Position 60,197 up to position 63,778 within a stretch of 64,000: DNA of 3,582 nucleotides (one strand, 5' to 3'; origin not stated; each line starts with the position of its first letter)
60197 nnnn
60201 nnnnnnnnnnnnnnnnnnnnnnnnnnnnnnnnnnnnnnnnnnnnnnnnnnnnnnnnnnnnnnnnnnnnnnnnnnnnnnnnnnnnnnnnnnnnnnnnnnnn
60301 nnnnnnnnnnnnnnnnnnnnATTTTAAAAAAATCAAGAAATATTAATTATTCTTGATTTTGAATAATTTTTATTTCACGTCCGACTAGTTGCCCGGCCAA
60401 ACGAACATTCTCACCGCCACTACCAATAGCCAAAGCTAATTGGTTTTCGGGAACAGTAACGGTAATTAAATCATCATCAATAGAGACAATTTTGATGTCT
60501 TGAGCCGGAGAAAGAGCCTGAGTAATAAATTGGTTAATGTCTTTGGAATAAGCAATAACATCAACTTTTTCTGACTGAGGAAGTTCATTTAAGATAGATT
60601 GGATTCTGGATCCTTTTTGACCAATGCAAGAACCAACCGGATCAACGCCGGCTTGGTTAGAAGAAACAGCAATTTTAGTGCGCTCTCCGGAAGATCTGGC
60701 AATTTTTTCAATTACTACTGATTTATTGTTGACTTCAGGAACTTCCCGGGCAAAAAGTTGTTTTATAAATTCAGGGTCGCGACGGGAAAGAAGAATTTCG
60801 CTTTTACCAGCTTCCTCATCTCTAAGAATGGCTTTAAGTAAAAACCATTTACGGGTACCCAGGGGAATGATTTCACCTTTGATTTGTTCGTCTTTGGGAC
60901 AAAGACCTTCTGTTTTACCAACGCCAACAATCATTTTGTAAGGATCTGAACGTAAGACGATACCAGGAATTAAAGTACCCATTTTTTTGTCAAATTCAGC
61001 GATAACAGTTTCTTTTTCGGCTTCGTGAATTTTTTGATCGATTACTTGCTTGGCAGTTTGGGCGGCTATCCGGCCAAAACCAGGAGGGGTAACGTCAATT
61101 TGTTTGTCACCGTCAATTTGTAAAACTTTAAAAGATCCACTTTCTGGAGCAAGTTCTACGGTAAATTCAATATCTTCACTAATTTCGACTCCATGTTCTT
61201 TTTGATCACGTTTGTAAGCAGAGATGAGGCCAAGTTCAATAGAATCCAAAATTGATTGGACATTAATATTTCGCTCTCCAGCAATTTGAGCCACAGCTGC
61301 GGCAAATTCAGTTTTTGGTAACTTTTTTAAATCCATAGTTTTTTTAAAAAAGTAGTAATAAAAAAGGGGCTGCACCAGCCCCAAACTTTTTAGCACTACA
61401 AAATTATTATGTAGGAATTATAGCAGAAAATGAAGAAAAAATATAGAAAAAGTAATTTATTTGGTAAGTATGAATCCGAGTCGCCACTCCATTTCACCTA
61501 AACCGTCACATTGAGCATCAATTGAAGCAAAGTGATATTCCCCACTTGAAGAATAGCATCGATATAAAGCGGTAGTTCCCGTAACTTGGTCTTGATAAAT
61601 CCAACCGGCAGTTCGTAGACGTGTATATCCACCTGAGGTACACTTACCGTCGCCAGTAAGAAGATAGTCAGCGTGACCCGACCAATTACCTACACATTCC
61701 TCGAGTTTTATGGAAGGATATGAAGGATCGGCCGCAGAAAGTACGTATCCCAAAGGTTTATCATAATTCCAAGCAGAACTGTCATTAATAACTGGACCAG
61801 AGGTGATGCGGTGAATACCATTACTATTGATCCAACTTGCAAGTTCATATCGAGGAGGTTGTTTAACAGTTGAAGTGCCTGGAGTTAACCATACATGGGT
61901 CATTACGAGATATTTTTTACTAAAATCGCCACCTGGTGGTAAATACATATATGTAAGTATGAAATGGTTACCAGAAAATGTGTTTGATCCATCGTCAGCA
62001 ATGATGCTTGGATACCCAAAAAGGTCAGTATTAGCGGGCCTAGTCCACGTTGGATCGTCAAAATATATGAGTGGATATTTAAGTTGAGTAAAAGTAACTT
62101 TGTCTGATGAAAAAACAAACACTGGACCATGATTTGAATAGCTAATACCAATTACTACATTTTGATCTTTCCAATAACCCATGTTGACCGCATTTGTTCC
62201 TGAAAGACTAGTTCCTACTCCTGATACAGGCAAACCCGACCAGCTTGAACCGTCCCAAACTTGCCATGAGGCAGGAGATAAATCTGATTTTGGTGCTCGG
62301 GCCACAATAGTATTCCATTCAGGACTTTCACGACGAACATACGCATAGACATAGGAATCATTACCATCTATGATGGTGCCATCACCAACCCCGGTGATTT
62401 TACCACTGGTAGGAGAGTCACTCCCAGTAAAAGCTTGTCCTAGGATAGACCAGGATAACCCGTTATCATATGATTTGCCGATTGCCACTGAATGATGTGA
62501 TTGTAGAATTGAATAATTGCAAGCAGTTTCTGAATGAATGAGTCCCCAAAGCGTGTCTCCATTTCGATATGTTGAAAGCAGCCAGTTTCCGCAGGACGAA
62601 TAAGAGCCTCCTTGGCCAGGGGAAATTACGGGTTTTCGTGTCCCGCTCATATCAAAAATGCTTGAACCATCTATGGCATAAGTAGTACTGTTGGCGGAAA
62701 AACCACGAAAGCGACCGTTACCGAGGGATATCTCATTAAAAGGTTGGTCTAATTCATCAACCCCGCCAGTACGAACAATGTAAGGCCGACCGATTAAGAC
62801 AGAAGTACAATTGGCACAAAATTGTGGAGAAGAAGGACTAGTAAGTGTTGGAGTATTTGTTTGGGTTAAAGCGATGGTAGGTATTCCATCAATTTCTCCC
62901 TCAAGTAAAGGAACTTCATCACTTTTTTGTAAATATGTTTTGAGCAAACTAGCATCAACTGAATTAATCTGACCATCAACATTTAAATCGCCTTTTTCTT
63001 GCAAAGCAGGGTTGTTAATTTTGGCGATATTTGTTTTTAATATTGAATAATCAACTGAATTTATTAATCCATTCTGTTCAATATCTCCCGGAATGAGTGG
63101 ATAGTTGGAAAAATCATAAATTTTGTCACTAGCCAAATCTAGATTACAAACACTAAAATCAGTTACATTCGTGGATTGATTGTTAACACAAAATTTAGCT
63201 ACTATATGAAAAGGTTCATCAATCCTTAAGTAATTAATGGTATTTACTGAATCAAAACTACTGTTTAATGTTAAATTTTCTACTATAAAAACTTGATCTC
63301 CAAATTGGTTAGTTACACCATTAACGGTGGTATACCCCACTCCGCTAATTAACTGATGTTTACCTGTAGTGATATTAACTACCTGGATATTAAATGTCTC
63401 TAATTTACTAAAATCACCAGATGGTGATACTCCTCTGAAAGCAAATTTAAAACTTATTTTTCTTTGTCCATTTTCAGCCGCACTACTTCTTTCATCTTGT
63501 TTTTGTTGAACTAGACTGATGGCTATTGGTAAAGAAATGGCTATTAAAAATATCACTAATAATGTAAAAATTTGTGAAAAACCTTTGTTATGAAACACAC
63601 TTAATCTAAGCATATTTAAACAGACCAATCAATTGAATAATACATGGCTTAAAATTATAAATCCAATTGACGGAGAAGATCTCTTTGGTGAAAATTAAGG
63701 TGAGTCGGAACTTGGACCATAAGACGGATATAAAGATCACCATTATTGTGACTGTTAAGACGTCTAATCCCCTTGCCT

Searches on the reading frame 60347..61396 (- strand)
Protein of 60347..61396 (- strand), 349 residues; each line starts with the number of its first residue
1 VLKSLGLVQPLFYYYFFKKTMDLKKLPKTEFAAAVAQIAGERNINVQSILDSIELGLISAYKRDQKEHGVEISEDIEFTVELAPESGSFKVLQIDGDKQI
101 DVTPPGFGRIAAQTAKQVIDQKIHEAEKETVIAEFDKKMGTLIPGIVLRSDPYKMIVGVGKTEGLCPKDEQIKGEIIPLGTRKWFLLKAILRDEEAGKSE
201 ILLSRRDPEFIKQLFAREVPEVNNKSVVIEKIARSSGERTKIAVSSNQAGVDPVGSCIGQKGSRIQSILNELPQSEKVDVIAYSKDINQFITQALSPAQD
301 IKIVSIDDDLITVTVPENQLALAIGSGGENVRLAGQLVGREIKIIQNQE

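Call 39: search_protein_families(library=pfam, proteins=[window:60347-61396:-], max_evalue=0.00001)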
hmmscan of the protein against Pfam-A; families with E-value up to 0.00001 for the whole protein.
window:60347-61396:- (349 aa): 3 families
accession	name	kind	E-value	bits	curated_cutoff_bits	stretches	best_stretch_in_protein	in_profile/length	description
PF13184.12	KH_5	-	3.2e-25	88.5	27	1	237-301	2-65/69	NusA-like KH domain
PF08529.16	NusA_N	-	1.6e-15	57.8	23.8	2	100-129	92-119/119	NusA N-terminal domain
PF07650.23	KH_2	-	1.1e-06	28.8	22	0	287-348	2-64/78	KH domain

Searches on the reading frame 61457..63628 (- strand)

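Call 39: search_protein_families(library=pfam, proteins=[window:61457-63628:-], max_evalue=0.00001)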
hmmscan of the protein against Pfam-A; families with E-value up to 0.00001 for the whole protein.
window:61457-63628:- (723 aa): 1 family
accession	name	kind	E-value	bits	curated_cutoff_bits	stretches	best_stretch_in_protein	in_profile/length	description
PF00404.24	Dockerin_1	-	7.4e-11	42.5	22.9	1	180-233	1-56/57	Dockerin type I domain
